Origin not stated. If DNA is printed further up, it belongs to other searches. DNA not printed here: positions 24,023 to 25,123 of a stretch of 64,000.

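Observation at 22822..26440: Five SAM methyltransferase genes in a row, bracketed by GT4 genes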

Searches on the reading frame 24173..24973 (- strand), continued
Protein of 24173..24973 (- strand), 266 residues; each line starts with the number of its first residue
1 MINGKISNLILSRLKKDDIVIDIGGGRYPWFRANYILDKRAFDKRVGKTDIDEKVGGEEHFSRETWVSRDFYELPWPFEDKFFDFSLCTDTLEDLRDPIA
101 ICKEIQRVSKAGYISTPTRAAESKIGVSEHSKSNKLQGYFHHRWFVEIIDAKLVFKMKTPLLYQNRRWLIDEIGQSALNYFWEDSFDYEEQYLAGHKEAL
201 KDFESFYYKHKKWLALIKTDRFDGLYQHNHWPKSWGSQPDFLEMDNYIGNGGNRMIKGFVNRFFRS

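Call 44: find_encoding_contigs(protein=P0007, flank=10000, max_places=1)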
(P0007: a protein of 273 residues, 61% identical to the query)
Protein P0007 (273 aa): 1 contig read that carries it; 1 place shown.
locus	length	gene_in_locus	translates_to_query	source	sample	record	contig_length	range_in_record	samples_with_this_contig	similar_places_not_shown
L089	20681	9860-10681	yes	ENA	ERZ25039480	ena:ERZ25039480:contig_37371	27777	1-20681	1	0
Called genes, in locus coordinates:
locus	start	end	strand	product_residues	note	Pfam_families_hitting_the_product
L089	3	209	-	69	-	?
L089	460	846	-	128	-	PF00535:Glycos_transf_2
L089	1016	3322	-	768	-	-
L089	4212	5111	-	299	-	-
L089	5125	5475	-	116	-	-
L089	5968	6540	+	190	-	-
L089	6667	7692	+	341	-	PF01370:Epimerase, PF04321:RmlD_sub_bind, PF16363:GDP_Man_Dehyd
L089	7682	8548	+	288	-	PF01061:ABC2_membrane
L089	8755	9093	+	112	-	PF00005:ABC_tran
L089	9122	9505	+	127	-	-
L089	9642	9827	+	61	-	-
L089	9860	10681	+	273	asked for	PF08241:Methyltransf_11 (faint)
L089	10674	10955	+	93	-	PF01041:DegT_DnrJ_EryC1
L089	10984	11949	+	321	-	PF13489:Methyltransf_23, PF08241:Methyltransf_11, PF08242:Methyltransf_12 (weak), PF13649:Methyltransf_25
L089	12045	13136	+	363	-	PF01041:DegT_DnrJ_EryC1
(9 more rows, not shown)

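Call 45: find_encoding_contigs(protein=P0024, flank=10000, max_places=1)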
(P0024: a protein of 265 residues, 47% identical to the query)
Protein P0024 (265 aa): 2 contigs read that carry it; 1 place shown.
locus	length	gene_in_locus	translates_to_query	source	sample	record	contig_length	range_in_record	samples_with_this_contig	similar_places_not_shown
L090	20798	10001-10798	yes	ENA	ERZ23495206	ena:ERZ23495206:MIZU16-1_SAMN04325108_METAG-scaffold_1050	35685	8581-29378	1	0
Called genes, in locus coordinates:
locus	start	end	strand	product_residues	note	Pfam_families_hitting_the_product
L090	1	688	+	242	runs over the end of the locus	PF00535:Glycos_transf_2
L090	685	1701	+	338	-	-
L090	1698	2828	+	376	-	PF13439:Glyco_transf_4, PF00534:Glycos_transf_1, PF13692:Glyco_trans_1_4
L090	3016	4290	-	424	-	PF00534:Glycos_transf_1, PF13692:Glyco_trans_1_4, PF13524:Glyco_trans_1_2 (weak)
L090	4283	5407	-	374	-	PF00534:Glycos_transf_1, PF13692:Glyco_trans_1_4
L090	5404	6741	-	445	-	PF04932:Wzy_C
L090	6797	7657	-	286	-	PF13578:Methyltransf_24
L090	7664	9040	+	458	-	-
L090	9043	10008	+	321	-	PF00535:Glycos_transf_2, PF13641:Glyco_tranf_2_3 (weak)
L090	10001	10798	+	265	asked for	PF08241:Methyltransf_11 (weak)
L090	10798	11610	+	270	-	PF00583:Acetyltransf_1, PF13508:Acetyltransf_7 (weak)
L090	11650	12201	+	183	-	-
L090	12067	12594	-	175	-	-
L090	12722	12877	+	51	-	-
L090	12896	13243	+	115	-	-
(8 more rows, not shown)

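Call 46: find_related_loci(query=A1, collection=metagenome_contigs, flank=10000)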
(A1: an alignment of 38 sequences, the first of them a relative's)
Query A1 (266 aa) in metagenome_contigs; peptide patterns used: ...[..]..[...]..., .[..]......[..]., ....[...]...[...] (x = any residue, [..] = any of these).
600 stretches matched a pattern (row limit reached: there are more); 425 encode a relative of the query (tblastn E <= 1e-3); the best 80 are kept; 80 distinct loci.
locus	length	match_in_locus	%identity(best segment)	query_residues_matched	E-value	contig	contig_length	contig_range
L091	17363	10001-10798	73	1-266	3e-135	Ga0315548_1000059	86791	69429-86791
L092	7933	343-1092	51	1-249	9e-84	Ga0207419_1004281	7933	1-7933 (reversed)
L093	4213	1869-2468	44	10-210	4e-49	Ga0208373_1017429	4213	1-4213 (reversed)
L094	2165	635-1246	38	10-219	1e-46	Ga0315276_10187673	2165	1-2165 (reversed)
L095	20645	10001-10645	42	10-214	1e-44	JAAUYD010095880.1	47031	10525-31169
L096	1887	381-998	41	10-213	1e-44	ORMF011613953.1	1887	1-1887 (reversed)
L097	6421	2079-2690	41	10-206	9e-44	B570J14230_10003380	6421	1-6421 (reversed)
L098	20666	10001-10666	37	8-219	2e-43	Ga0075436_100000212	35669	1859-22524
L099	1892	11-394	55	60-186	3e-44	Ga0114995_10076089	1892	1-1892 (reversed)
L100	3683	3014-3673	39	7-217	5e-43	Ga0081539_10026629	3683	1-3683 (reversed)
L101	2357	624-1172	42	7-190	7e-42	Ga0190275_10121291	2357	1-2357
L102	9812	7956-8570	37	10-216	3e-40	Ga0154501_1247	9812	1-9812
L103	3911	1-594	36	21-211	6e-40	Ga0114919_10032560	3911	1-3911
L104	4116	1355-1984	39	10-204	6e-40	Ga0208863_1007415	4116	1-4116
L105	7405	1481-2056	40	1-194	1e-39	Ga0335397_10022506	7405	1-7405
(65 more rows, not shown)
